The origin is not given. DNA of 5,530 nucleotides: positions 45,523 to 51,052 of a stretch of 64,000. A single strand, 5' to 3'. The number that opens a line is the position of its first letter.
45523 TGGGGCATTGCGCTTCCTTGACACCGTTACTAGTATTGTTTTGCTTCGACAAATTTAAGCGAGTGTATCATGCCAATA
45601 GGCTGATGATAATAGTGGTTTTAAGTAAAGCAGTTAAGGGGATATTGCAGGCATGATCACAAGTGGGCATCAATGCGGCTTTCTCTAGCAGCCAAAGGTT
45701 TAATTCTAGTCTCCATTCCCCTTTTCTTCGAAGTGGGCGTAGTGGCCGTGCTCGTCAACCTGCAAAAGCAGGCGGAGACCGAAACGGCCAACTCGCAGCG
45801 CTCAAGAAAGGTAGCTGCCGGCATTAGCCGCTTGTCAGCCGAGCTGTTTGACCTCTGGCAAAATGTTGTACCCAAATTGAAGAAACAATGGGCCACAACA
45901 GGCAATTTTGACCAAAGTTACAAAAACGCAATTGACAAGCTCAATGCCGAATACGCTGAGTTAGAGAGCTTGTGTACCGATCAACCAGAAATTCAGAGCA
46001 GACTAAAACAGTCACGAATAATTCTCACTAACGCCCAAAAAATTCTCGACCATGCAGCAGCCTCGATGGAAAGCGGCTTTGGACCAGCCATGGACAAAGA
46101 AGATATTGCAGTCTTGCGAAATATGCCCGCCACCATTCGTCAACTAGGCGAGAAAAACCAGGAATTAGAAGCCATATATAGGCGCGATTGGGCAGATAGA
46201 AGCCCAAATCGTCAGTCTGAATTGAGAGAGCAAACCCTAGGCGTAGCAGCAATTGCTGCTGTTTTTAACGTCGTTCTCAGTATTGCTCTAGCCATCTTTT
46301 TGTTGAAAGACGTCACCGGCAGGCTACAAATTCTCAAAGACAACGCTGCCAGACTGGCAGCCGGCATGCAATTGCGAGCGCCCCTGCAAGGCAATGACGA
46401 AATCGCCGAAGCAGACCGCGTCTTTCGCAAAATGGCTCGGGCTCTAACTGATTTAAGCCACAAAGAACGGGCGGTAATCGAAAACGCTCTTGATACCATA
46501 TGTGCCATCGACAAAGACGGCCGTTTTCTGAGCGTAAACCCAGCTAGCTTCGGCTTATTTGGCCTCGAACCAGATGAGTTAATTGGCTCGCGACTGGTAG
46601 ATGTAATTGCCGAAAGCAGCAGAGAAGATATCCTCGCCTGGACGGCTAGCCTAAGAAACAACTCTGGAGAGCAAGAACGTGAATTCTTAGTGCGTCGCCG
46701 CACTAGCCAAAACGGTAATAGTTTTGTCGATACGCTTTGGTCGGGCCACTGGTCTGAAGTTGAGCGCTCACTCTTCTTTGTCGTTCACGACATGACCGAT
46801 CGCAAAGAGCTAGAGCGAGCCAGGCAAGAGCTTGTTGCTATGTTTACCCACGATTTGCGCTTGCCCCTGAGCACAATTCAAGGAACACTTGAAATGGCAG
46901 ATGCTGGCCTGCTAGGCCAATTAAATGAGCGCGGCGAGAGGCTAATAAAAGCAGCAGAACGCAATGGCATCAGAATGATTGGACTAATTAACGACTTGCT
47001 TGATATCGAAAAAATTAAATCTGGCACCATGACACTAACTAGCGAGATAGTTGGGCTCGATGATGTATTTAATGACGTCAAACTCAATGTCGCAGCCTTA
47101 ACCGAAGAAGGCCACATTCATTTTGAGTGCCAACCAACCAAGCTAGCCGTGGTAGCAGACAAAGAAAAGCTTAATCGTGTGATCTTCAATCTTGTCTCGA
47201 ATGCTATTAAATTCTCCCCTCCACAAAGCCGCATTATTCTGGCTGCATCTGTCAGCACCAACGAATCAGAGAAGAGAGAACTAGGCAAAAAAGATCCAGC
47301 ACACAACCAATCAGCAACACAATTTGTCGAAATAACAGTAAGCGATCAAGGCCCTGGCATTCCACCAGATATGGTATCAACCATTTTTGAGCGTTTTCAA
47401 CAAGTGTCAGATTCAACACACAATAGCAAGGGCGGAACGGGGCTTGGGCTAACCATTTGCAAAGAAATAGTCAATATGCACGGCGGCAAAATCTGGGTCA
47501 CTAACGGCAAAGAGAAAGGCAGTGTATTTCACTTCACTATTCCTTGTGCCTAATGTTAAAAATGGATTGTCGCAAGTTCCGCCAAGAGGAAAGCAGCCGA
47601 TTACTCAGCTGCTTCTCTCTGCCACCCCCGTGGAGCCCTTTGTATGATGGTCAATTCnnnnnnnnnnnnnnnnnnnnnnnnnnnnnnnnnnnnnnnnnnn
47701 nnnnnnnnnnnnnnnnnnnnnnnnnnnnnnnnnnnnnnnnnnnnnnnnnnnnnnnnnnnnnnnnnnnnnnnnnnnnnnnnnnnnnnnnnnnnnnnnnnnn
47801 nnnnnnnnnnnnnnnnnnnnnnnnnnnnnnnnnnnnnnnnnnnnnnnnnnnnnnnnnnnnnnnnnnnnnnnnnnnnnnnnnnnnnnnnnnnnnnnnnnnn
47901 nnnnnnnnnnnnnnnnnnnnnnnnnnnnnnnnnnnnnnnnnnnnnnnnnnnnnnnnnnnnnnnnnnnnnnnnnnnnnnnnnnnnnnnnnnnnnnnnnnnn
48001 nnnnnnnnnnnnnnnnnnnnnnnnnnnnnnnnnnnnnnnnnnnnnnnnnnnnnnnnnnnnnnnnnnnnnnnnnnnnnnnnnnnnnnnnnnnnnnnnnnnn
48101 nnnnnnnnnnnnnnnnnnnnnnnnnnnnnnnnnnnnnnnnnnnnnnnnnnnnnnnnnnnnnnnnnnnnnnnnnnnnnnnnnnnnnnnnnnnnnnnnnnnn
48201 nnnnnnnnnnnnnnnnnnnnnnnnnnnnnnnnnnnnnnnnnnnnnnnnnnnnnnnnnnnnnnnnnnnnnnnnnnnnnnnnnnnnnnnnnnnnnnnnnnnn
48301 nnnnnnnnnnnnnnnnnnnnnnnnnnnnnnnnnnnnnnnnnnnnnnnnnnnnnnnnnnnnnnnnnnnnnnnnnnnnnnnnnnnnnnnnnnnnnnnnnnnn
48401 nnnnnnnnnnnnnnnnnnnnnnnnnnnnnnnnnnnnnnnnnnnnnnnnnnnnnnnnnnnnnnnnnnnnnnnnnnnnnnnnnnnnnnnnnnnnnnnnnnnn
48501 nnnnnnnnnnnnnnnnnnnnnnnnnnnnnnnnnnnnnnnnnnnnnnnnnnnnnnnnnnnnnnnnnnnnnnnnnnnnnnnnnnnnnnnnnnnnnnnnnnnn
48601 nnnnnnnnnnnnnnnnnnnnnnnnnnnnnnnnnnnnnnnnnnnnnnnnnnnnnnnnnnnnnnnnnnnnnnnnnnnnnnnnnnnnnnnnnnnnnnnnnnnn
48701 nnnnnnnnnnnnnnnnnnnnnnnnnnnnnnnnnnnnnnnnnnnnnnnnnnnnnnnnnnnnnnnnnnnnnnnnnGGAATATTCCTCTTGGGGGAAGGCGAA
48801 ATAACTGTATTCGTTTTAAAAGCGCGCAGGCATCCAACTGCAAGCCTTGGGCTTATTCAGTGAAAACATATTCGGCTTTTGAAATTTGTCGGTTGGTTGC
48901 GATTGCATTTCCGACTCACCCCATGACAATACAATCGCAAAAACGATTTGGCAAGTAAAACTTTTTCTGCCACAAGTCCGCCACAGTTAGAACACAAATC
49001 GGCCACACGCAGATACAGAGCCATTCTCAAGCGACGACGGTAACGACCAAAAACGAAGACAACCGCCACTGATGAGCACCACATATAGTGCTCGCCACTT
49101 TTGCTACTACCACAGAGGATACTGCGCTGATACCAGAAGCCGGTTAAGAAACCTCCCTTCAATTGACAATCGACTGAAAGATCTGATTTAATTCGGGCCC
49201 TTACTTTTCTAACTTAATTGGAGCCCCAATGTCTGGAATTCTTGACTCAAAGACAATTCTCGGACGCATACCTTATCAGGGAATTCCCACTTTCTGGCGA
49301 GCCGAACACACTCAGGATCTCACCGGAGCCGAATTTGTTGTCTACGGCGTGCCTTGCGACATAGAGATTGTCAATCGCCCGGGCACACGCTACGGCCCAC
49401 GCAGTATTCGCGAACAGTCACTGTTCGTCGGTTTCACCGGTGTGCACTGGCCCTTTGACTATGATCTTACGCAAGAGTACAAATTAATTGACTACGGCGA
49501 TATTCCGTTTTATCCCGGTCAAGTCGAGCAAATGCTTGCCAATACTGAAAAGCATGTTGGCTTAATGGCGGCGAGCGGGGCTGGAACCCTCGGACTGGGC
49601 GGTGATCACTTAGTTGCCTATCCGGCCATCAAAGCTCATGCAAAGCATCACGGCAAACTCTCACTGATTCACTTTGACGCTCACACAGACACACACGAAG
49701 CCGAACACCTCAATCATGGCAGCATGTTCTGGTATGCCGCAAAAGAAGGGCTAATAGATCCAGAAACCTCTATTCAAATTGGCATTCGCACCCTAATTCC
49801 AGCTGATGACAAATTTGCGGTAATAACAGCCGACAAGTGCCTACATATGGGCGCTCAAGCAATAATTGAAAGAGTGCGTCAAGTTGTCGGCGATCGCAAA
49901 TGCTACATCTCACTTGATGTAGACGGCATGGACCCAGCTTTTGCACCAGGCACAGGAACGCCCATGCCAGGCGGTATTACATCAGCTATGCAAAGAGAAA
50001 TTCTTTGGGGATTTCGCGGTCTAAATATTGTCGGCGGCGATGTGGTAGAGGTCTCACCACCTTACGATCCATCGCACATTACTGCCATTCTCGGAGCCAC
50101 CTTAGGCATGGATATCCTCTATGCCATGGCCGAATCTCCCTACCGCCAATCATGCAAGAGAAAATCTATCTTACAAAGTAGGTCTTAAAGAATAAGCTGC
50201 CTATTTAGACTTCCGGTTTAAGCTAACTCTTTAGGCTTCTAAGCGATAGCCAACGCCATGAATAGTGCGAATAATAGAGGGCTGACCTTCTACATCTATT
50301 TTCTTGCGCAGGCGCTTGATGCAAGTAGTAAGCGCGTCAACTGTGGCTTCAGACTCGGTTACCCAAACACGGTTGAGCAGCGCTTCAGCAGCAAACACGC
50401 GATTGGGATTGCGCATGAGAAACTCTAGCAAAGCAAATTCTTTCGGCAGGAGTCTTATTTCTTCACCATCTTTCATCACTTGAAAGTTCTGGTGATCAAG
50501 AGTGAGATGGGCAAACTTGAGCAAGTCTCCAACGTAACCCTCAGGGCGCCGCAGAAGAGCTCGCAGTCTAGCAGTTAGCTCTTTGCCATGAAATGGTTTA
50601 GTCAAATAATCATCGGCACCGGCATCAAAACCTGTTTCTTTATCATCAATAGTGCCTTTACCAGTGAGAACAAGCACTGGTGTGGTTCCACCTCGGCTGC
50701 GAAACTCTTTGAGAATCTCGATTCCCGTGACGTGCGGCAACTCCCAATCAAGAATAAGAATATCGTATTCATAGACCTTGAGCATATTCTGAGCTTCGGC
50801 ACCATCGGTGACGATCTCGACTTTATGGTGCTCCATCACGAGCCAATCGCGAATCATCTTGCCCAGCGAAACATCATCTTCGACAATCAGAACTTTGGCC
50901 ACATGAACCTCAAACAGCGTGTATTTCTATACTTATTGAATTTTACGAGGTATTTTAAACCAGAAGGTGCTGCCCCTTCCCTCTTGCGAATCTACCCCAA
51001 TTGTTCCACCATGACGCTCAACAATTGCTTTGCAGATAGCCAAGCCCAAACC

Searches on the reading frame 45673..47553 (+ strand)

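Call 18: search_protein_families(library=pfam, proteins=[window:45673-47553:+], max_evalue=0.01)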
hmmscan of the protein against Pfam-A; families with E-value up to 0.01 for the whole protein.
window:45673-47553:+ (626 aa): 6 families
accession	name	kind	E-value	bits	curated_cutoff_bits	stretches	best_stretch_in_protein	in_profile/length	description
PF02518.31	HATPase_c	-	1.8e-28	99.6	26.4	1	496-624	2-108/111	Histidine kinase-, DNA gyrase B-, and HSP90-like ATPase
PF00512.31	HisKA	-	4.7e-14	52.6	26.9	1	383-451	1-66/66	His Kinase A (phospho-acceptor) domain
PF00989.32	PAS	-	5.8e-12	46.1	22.6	1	266-373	4-112/113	PAS fold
PF08448.16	PAS_4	-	2.9e-07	31.1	23.1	1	274-320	6-52/110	PAS fold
PF13188.13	PAS_8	-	3.8e-06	27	21.8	1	266-320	4-57/65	PAS domain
PF13426.13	PAS_9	-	4.3e-05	24.2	27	1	276-344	4-71/103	PAS domain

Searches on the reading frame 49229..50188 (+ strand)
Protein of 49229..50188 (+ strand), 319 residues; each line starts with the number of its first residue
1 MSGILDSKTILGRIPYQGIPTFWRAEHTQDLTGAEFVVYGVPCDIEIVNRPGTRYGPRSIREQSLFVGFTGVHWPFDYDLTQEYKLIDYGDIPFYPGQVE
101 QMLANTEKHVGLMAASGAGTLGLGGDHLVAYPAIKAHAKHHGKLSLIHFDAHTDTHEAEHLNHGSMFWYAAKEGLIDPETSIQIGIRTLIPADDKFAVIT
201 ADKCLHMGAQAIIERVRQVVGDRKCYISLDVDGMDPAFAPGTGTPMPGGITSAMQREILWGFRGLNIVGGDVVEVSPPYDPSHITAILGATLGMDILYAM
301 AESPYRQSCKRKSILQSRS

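Call 18: search_protein_families(library=pfam, proteins=[window:49229-50188:+], max_evalue=0.01)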
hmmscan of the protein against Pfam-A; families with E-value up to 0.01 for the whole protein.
window:49229-50188:+ (319 aa): 1 family
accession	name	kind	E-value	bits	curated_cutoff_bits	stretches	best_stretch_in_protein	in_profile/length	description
PF00491.26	Arginase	-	3.3e-79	266.7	22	1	35-296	2-277/280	Arginase family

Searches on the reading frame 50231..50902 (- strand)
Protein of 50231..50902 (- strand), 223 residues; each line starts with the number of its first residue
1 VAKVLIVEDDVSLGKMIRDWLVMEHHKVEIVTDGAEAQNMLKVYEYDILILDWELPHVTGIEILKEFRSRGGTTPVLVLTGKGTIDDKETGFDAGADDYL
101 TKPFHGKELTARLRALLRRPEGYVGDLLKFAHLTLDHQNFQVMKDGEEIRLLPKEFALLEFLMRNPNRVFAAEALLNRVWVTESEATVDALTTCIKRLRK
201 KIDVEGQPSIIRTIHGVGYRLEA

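Call 18: search_protein_families(library=pfam, proteins=[window:50231-50902:-], max_evalue=0.01)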
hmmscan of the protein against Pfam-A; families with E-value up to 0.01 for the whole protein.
window:50231-50902:- (223 aa): 2 families
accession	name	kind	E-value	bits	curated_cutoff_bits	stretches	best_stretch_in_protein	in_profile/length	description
PF00072.30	Response_reg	-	7.4e-27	94.2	30.2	1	4-113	1-110/111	Response regulator receiver domain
PF00486.34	Trans_reg_C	-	9.6e-24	83.7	26.2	1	146-221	1-77/77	Transcriptional regulatory protein, C terminal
